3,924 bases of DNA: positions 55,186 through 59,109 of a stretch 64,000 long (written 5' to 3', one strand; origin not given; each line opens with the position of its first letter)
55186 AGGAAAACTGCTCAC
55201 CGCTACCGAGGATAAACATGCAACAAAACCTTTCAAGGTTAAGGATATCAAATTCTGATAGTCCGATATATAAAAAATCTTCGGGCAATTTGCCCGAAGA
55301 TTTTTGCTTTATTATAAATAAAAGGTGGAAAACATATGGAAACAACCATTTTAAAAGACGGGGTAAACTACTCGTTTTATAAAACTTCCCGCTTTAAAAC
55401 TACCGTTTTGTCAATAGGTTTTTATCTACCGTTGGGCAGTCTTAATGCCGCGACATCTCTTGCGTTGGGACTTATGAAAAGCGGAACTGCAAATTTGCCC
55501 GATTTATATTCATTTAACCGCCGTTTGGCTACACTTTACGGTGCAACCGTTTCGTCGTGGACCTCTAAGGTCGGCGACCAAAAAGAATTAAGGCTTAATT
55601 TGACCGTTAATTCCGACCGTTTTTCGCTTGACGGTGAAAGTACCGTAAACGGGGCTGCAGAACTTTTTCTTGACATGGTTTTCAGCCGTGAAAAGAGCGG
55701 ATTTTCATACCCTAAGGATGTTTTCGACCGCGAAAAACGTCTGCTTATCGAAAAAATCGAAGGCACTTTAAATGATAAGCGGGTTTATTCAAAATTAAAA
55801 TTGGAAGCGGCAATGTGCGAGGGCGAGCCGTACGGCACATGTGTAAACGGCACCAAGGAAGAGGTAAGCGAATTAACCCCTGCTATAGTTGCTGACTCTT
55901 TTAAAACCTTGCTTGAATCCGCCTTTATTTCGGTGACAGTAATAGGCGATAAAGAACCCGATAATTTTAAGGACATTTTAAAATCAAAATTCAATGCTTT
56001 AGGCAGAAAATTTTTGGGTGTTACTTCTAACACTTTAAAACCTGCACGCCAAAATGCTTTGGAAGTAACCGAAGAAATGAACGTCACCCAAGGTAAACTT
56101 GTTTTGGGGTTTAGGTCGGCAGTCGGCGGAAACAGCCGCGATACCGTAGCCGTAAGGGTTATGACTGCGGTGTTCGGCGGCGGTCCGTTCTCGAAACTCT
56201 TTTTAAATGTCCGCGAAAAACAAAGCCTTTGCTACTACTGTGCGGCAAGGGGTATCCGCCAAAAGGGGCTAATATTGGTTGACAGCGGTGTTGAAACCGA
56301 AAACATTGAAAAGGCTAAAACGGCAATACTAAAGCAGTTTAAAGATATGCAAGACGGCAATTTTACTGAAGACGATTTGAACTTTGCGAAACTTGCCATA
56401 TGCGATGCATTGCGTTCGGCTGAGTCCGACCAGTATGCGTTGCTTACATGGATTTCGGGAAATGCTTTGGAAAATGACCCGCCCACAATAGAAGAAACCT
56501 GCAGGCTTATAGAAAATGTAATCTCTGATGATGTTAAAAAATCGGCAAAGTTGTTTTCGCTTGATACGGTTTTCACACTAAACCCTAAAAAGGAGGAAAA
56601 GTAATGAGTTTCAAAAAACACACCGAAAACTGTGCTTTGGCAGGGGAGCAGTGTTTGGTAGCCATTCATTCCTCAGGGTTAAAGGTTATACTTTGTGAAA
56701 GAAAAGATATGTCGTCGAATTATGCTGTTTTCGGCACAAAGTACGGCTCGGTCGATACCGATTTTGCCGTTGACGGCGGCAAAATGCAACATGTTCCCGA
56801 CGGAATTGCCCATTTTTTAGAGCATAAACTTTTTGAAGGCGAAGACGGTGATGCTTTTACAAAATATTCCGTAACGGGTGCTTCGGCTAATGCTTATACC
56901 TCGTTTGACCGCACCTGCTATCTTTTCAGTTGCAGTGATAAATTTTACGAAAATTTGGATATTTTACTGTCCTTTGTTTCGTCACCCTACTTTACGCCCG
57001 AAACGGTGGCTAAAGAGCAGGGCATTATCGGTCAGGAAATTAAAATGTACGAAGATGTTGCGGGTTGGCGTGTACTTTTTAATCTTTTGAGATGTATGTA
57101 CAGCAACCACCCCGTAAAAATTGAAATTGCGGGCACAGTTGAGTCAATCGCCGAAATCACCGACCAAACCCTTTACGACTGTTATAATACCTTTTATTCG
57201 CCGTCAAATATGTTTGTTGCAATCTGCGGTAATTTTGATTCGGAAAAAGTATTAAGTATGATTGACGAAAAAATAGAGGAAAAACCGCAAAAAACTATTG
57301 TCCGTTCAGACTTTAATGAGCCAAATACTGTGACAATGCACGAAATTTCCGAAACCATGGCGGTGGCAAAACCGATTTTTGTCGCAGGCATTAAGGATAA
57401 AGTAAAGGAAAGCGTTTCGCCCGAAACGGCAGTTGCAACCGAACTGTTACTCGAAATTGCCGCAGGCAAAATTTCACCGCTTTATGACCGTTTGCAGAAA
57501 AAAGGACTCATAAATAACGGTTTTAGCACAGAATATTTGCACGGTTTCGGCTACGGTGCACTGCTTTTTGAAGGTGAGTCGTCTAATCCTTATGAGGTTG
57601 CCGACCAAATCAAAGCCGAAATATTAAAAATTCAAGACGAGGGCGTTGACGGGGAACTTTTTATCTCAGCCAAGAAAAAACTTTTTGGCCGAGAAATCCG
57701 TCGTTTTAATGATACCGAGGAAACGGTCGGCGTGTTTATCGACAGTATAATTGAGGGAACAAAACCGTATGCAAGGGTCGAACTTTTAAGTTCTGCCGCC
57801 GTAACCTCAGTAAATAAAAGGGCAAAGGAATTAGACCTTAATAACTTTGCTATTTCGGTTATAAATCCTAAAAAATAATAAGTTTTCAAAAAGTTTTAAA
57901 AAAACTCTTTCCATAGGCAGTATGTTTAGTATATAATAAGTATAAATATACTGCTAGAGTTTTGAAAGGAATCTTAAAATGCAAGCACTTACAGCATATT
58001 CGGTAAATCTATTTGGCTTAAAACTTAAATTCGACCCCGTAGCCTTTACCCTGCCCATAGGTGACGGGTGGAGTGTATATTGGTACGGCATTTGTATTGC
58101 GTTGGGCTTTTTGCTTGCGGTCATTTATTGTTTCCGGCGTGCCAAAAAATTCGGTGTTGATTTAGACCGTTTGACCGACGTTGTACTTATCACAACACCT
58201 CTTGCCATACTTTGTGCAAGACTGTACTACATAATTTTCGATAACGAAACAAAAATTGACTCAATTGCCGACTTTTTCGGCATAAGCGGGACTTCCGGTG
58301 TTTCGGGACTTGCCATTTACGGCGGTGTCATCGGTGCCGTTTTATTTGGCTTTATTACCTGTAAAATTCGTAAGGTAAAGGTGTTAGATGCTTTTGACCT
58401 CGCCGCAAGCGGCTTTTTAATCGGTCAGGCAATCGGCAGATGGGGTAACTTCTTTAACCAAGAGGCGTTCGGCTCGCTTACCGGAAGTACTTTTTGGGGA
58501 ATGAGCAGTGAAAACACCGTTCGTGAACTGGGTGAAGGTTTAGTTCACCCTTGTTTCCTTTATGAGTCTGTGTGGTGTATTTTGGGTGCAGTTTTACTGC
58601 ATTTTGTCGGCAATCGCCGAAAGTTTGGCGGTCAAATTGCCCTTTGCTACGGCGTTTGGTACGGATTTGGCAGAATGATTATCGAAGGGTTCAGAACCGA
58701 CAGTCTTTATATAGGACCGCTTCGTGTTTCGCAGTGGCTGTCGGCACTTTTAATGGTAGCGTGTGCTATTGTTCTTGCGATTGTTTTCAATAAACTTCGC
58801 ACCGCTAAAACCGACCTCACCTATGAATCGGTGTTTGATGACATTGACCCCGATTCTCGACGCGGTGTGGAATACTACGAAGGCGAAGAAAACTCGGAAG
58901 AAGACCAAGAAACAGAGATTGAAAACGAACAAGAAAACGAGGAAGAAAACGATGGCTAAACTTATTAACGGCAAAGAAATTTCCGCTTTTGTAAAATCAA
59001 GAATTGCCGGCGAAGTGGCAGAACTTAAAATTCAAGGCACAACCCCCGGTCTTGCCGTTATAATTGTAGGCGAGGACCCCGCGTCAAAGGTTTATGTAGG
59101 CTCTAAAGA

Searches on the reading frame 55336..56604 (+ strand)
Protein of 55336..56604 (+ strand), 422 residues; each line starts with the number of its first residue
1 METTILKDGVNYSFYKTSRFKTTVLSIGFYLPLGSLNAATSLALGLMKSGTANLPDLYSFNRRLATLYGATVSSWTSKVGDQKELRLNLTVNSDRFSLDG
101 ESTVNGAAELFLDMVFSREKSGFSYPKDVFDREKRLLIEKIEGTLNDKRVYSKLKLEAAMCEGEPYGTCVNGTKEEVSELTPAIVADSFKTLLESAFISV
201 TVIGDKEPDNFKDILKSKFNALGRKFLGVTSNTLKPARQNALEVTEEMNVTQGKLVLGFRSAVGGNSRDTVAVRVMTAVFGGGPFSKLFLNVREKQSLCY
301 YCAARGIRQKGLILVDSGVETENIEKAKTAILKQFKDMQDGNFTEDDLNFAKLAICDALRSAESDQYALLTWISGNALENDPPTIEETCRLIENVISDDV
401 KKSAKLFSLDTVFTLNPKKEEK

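Call 69: search_protein_families(library=ncbifam, max_evalue=1e-10, proteins=[window:55336-56604:+])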
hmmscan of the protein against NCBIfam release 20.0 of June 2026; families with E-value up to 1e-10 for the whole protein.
window:55336-56604:+ (422 aa): 1 family
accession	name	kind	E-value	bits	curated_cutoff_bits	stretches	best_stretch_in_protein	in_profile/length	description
NF047422.1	YfmF_fam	equivalog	8.5e-89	298.3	285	1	9-416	2-410/412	EF-P 5-aminopentanol modification-associated protein YfmF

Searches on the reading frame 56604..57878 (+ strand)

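Call 69: search_protein_families(library=ncbifam, max_evalue=1e-10, proteins=[window:56604-57878:+])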
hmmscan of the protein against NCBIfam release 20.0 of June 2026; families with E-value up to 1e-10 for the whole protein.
window:56604-57878:+ (424 aa): 2 families
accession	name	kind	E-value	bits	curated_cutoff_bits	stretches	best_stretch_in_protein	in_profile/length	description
NF047421.1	YfmH_fam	equivalog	3.8e-124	415.1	250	1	23-423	16-424/425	EF-P 5-aminopentanol modification-associated protein YfmH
NF047422.1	YfmF_fam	equivalog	7.7e-13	48.1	285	1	127-254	116-244/412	EF-P 5-aminopentanol modification-associated protein YfmF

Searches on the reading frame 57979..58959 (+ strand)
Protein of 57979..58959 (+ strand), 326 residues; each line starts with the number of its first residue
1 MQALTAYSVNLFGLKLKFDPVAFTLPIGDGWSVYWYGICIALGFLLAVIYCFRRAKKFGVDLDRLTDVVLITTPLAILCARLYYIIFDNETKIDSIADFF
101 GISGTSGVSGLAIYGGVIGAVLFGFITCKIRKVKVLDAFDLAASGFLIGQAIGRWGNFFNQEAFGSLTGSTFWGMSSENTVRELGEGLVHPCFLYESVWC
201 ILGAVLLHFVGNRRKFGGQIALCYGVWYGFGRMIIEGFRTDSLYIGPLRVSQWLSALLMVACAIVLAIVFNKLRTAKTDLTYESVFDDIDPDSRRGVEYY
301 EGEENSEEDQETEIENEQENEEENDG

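Call 69: search_protein_families(library=ncbifam, max_evalue=1e-10, proteins=[window:57979-58959:+])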
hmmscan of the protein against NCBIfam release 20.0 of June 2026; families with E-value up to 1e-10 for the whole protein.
window:57979-58959:+ (326 aa): 7 families
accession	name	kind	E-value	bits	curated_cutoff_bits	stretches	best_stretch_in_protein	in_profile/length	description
TIGR00544.1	lgt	equivalog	9e-51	172.9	118.9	1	17-274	9-268/280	prolipoprotein diacylglyceryl transferase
NF000778.0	PRK00052.3-4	equivalog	3.5e-34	118.6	334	1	31-268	11-243/252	prolipoprotein diacylglyceryl transferase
NF009611.0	PRK13108.1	equivalog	1.8e-26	93.2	636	1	34-306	24-297/476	prolipoprotein diacylglyceryl transferase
NF000779.0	PRK00052.3-5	equivalog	1e-16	61.5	405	1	19-172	7-154/257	prolipoprotein diacylglyceryl transferase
NF000780.0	PRK00052.4-1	equivalog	1.8e-16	60.3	547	1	34-273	31-274/327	prolipoprotein diacylglyceryl transferase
NF000784.0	PRK00052.4-5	subfamily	3.7e-14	52.5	409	1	26-169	7-146/298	prolipoprotein diacylglyceryl transferase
NF000775.0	PRK00052.2-5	equivalog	6.7e-13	48.6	428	1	32-277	21-285/288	prolipoprotein diacylglyceryl transferase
